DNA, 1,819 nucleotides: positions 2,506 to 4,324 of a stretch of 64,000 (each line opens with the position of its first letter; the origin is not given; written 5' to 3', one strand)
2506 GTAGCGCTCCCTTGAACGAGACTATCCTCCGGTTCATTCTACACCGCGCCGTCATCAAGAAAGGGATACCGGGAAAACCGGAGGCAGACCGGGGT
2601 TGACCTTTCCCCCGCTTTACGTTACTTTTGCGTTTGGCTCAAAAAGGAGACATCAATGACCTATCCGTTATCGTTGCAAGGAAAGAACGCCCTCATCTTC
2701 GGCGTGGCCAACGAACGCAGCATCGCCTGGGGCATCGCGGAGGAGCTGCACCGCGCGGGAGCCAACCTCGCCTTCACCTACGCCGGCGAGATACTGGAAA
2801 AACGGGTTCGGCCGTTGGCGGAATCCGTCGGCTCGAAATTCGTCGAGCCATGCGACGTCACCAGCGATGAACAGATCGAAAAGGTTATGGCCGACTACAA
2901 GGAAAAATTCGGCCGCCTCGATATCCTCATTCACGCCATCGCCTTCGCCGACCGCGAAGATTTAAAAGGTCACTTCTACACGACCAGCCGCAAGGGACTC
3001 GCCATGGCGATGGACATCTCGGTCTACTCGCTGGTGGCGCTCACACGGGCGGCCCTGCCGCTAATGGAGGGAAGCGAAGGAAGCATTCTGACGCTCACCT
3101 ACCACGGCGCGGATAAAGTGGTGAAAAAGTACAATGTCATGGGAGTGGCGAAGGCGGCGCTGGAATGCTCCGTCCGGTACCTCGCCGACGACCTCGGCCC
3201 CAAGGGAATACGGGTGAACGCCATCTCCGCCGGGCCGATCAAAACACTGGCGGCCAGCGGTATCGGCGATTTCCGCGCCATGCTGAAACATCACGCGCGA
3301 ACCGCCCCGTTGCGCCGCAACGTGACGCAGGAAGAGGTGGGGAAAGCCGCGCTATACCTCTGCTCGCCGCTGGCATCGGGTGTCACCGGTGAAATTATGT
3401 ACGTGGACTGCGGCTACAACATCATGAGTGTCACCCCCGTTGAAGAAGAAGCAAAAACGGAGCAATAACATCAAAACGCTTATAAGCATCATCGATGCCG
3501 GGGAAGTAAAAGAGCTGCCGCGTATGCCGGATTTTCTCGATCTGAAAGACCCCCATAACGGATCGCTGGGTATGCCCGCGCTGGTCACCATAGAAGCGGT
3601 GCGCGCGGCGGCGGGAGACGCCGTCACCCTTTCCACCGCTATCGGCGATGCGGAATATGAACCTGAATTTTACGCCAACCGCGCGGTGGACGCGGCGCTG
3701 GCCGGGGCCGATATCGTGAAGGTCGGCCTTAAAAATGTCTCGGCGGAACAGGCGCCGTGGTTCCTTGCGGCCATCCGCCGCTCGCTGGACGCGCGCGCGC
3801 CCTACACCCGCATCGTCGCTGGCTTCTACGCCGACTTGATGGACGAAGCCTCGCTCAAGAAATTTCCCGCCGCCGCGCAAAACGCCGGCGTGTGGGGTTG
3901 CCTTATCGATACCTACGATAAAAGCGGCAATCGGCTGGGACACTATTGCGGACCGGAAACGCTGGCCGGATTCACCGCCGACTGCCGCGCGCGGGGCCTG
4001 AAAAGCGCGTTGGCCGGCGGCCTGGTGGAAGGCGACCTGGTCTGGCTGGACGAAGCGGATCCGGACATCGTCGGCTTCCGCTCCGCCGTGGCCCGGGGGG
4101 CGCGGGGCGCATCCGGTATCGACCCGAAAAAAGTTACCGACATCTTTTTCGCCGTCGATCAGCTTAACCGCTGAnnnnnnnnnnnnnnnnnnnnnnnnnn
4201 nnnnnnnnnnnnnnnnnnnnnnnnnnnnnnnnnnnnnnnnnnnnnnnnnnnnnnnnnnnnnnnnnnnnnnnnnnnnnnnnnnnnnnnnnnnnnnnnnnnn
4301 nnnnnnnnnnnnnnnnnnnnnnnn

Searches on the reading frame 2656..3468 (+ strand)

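Call 3: search_protein_families(library=pfam, proteins=[window:2656-3468:+], max_evalue=0.01)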
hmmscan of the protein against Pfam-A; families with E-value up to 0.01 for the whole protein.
window:2656-3468:+ (270 aa): 3 families
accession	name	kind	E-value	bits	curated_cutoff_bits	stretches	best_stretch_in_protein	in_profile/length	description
PF13561.12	adh_short_C2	-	8.4e-93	310.7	27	1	16-255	1-236/236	Enoyl-(Acyl carrier protein) reductase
PF00106.31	adh_short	-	4.8e-23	82.1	26.6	1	12-200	3-187/195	short chain dehydrogenase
PF12241.14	Enoyl_reductase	-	0.0064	16.3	22.1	0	66-114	29-78/236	Trans-2-enoyl-CoA reductase catalytic region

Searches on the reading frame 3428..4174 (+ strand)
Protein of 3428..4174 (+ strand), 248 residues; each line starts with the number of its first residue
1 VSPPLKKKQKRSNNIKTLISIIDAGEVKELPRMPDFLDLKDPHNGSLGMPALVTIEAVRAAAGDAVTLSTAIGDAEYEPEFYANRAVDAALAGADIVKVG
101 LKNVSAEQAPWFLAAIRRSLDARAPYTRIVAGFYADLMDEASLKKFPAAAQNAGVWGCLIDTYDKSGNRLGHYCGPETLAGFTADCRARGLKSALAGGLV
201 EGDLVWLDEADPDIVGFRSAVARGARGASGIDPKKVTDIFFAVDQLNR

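Call 3: search_protein_families(library=pfam, proteins=[window:3428-4174:+], max_evalue=0.01)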
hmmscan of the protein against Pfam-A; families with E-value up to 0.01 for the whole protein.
window:3428-4174:+ (248 aa): 1 family
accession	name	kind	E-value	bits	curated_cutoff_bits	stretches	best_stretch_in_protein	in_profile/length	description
PF04476.19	4HFCP_synth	-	1.2e-49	169.5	22.4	1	18-238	2-226/228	4-HFC-P synthase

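Call 6: find_related_loci(query=window:3428-4174:+, collection=genome_contigs, flank=10000)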
Query window:3428-4174:+ (248 aa) in genome_contigs; peptide patterns used: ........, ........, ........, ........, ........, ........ (x = any residue, [..] = any of these).
217 stretches matched a pattern; 2 encode a relative of the query (tblastn E <= 1e-3); 2 distinct loci.
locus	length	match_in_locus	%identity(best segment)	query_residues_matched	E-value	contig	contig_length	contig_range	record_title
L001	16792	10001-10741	89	2-248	3e-142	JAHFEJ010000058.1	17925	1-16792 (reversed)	MAG: Nitrospinales bacterium isolate nzgw266 NODE_886_length_17926_cov_4.005167, whole genome shotgun sequence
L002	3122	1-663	84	27-247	1e-128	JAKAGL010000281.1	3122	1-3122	MAG: bacterium isolate WY2.bin26 NODE_72090_length_3122_cov_1.256427, whole genome shotgun sequence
